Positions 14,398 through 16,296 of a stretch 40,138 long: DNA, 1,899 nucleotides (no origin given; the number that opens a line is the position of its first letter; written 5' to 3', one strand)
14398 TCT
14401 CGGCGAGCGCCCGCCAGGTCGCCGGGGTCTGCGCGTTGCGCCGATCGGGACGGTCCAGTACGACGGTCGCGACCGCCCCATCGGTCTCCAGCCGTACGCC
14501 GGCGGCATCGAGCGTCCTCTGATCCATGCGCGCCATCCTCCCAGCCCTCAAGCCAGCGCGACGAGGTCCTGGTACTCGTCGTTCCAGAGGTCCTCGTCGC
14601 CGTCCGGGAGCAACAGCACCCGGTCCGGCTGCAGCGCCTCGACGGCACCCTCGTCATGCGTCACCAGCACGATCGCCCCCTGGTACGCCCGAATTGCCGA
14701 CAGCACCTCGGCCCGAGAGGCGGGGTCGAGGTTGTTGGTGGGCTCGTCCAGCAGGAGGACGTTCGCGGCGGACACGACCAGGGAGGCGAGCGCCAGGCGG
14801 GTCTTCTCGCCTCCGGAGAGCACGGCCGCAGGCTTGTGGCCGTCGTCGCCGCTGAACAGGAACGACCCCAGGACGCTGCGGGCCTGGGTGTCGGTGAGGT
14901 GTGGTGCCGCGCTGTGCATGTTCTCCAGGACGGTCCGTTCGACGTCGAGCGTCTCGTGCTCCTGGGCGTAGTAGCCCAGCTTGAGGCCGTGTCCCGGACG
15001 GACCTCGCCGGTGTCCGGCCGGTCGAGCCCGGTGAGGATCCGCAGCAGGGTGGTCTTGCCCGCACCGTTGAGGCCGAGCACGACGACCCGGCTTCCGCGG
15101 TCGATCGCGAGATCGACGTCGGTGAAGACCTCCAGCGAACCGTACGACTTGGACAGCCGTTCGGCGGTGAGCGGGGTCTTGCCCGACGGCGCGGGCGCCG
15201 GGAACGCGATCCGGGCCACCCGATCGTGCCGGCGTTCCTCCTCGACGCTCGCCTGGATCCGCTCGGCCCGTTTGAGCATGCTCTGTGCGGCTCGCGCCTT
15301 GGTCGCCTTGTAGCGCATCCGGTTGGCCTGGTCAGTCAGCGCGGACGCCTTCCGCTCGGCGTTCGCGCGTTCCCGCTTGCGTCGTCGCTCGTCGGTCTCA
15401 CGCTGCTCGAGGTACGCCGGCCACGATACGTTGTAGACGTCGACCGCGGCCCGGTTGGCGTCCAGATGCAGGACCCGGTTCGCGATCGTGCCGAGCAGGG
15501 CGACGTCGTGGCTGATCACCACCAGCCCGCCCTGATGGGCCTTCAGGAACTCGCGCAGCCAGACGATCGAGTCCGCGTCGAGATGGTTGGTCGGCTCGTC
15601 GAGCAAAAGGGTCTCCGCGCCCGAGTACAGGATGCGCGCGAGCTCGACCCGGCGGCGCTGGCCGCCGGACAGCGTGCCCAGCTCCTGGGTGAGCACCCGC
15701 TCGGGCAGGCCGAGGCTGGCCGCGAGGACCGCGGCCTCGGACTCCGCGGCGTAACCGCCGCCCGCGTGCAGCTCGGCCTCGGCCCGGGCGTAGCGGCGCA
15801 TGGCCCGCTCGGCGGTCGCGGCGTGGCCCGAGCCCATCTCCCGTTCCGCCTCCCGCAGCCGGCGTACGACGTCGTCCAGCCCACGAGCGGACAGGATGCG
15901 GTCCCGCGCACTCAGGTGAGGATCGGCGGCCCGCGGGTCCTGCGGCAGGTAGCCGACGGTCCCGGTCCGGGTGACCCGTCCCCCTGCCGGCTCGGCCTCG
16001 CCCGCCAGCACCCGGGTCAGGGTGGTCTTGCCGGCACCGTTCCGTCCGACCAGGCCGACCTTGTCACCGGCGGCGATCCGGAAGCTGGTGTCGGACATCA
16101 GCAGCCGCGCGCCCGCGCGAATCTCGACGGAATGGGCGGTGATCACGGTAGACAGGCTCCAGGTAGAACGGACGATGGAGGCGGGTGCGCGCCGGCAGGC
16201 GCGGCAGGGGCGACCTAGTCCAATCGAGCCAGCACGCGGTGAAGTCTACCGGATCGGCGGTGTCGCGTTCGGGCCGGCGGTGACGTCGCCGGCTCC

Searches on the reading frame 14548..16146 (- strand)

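Call 63: search_protein_families(library=pfam, proteins=[window:14548-16146:-], max_evalue=0.001)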
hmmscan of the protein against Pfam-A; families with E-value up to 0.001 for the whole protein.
window:14548-16146:- (532 aa): 13 families
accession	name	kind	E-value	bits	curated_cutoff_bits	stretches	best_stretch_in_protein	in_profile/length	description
PF00005.33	ABC_tran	-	3.3e-51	173.9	25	2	18-187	2-137/137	ABC transporter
PF13304.12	AAA_21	-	1.2e-21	78.6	27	1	428-500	223-301/304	AAA domain, putative AbiEii toxin, Type IV TA system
PF12848.13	ABC_tran_Xtn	-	8.4e-10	39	25.9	1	231-306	4-78/85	ABC transporter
PF02463.25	SMC_N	-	2.1e-09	37.6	40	0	442-504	136-204/220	RecF/RecN/SMC N terminal domain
PF13555.12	AAA_29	-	1.4e-05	25.2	27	0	341-368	12-39/61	P-loop containing region of AAA domain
PF13238.12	AAA_18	-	3.3e-05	24.8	29.4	0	30-103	1-70/128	AAA domain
PF01926.29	MMR_HSR1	-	6.3e-05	23.5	21.9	0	29-51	1-23/113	50S ribosome-binding GTPase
PF13191.12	AAA_16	-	0.00015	22.8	32.6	0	30-100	27-85/167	AAA ATPase domain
PF03193.22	RsgA_GTPase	-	0.00019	21.8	30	0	352-383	107-138/174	RsgA GTPase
PF13558.12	SbcC_Walker_B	-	0.00021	21.9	27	0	440-486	30-89/90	SbcC/RAD50-like, Walker B motif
PF13166.12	AAA_13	-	0.00023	20.5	36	0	34-49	23-38/713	AAA domain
PF05783.17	DLIC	-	0.00032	20.1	19.7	0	340-398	14-67/471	Dynein light intermediate chain (DLIC)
PF00025.27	Arf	-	0.00037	20.4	22.3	0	349-372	12-35/174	ADP-ribosylation factor family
